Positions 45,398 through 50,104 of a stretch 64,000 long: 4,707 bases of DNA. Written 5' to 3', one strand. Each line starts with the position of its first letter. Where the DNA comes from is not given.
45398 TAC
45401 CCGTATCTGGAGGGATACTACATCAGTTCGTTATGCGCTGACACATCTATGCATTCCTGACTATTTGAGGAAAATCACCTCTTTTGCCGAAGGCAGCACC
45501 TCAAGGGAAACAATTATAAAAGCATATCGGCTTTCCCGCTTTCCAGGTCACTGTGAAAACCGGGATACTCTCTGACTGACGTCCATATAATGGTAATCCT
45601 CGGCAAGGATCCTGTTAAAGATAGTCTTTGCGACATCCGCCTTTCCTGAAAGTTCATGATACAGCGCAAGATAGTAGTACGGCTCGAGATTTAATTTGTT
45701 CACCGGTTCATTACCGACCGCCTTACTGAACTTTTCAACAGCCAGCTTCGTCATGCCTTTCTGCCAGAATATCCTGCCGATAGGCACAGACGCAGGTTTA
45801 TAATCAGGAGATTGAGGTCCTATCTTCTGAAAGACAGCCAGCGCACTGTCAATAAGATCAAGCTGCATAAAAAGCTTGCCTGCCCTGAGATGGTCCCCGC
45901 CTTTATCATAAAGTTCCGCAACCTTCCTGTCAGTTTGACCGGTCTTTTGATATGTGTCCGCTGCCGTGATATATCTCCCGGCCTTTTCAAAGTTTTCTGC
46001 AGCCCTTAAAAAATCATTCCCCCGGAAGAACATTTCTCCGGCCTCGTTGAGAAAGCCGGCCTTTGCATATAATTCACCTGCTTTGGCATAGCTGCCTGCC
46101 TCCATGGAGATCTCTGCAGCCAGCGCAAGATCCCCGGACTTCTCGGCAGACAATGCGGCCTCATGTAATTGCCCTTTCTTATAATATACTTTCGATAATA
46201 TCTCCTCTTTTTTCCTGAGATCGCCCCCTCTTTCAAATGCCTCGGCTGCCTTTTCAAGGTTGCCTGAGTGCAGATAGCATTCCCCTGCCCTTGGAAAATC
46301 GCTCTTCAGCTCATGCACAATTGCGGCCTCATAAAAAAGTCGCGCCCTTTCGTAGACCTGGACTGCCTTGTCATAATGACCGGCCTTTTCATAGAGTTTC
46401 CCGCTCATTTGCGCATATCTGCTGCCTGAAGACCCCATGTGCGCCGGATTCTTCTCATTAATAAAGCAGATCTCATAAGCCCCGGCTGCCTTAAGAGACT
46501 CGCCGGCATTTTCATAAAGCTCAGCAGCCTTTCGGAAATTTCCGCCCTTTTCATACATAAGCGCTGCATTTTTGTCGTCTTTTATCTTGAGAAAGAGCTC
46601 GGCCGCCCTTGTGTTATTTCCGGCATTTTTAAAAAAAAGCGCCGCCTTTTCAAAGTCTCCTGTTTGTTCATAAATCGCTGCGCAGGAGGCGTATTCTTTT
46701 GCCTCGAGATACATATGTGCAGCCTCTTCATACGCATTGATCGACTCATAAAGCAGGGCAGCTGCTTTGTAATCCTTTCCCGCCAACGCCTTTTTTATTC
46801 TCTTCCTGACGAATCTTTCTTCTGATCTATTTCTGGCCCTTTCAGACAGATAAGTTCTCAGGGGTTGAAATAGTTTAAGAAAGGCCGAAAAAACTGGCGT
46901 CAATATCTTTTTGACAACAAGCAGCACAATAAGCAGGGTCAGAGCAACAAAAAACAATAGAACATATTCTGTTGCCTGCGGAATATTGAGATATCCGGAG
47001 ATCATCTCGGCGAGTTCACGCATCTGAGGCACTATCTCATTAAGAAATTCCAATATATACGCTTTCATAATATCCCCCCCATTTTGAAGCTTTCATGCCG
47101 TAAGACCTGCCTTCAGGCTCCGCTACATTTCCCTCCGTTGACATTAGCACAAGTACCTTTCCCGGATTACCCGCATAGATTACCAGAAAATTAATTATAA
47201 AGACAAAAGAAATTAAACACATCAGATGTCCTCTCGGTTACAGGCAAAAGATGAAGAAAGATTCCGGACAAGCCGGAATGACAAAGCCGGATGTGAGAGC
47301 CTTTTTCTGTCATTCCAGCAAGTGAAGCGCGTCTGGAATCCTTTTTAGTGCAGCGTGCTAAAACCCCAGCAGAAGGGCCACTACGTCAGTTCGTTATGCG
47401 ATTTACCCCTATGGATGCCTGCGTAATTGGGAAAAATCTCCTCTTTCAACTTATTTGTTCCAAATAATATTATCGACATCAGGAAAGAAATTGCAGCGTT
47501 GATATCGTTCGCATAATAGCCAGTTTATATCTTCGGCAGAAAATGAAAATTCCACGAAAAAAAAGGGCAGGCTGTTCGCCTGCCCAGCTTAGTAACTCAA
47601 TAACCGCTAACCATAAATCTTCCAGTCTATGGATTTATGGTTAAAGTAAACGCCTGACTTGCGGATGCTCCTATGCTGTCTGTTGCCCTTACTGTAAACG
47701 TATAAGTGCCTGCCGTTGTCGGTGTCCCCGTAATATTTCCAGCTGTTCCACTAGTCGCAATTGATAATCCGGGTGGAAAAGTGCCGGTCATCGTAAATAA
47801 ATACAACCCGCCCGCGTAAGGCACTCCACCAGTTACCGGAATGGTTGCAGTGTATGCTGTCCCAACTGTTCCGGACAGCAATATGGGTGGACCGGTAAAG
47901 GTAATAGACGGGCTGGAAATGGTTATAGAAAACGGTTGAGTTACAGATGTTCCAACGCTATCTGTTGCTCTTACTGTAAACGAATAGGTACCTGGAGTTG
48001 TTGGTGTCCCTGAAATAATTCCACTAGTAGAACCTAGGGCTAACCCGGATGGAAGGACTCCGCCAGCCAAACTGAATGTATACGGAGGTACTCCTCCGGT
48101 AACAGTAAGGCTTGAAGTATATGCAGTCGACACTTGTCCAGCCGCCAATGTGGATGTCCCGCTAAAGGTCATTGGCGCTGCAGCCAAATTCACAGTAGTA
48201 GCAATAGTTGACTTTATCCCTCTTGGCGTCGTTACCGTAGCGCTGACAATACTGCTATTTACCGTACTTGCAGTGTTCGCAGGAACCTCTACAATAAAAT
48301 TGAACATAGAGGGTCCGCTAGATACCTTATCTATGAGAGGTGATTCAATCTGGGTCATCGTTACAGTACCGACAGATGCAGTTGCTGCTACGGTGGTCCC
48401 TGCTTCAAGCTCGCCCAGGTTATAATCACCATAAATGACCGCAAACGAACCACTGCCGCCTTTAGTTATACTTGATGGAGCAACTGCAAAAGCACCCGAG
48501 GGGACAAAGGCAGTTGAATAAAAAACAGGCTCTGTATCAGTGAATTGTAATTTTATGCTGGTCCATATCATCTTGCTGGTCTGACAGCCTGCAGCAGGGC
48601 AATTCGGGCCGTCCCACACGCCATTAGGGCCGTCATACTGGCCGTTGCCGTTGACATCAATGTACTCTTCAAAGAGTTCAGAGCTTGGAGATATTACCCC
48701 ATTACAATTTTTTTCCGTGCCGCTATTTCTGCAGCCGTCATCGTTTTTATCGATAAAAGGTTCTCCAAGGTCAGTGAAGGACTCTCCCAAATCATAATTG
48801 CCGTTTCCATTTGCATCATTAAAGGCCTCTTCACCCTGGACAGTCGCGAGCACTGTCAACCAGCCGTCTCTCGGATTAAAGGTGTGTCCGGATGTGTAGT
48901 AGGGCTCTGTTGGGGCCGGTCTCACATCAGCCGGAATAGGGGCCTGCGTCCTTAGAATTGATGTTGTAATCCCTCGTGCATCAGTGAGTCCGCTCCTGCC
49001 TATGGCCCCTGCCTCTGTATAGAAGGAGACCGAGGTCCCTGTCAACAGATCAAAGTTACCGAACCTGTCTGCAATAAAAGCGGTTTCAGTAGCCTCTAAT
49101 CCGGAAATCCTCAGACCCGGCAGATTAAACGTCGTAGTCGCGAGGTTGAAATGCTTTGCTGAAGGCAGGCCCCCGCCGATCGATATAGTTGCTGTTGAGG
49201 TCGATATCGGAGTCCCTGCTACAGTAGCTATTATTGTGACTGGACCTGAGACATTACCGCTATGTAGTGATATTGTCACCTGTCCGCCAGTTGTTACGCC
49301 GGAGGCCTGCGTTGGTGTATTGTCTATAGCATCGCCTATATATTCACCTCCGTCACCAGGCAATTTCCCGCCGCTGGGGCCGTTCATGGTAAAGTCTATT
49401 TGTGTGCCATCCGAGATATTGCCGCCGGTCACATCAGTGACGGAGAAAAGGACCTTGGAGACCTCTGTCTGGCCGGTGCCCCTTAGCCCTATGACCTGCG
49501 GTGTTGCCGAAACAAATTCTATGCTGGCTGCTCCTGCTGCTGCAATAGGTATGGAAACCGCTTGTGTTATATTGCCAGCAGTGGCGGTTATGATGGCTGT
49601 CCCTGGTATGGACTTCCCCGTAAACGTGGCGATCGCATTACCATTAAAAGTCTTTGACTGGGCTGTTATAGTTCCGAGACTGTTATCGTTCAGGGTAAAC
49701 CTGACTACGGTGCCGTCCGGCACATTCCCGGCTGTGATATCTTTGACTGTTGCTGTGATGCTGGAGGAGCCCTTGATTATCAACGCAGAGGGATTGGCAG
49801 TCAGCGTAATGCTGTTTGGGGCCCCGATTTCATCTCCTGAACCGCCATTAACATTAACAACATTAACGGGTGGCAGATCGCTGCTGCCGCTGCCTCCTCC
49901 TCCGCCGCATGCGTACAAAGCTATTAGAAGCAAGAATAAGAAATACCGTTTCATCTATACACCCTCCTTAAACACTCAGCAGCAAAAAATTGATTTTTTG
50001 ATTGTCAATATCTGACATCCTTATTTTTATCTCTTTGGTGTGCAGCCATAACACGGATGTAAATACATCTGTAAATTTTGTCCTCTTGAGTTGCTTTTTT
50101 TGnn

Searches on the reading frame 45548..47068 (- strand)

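Call 93: search_protein_families(library=pfam, proteins=[window:45548-47068:-], max_evalue=0.00001)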
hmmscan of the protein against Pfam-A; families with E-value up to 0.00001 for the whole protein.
window:45548-47068:- (506 aa): 9 families
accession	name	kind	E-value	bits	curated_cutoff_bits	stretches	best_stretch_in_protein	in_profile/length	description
PF14938.12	SNAP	-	3.6e-12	46.8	25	1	258-402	38-180/282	Soluble NSF attachment protein, SNAP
PF07719.23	TPR_2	-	8.2e-12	44.7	27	0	261-280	7-26/34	Tetratricopeptide repeat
PF13176.12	TPR_7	-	2.8e-11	43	27.9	0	223-241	6-24/36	Tetratricopeptide repeat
PF13428.12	TPR_14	-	4.7e-10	39.6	23.5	0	222-245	7-31/44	Tetratricopeptide repeat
PF13424.12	TPR_12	-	1e-09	38.9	30.1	0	386-450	5-71/77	Tetratricopeptide repeat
PF00637.26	Clathrin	-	6e-08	33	29.6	0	145-192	79-126/143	Region in Clathrin and VPS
PF13174.12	TPR_6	-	1.7e-07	31.9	26.3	0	222-242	6-26/33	Tetratricopeptide repeat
PF13181.12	TPR_8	-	3.3e-07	30.4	25.7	0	219-242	4-27/34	Tetratricopeptide repeat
PF00515.34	TPR_1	-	3.3e-06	27.1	27.8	0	223-242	8-27/34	Tetratricopeptide repeat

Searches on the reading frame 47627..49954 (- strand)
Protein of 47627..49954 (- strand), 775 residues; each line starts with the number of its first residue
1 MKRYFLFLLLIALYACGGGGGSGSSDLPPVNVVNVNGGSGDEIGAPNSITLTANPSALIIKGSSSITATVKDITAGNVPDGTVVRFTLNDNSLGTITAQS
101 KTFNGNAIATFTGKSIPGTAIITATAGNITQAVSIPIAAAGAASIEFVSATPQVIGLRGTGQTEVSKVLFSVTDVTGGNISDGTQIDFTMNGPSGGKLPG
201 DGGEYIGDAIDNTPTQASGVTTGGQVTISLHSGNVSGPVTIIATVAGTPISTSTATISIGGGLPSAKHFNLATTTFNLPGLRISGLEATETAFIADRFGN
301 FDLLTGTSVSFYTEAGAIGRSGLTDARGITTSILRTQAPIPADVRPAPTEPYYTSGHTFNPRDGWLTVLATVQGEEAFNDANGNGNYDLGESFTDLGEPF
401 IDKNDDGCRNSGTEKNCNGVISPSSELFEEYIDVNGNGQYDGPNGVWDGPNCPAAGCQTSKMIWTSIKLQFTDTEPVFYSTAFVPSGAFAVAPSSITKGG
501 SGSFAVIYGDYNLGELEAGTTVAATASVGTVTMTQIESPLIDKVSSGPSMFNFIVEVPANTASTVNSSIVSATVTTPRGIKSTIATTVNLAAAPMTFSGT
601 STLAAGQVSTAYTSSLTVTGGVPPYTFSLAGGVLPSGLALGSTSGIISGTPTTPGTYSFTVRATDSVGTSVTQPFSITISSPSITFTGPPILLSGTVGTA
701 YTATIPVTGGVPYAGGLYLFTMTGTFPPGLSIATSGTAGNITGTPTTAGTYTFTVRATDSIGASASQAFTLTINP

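Call 93: search_protein_families(library=pfam, proteins=[window:47627-49954:-], max_evalue=0.00001)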
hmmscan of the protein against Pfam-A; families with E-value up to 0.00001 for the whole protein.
window:47627-49954:- (775 aa): 2 families
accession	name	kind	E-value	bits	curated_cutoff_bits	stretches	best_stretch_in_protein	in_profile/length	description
PF05345.18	He_PIG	-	2.3e-24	86.1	24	2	600-680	7-96/96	Putative Ig domain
PF07495.19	Y_Y_Y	-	3.1e-08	33.8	26.6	0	737-774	28-63/65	Y_Y_Y domain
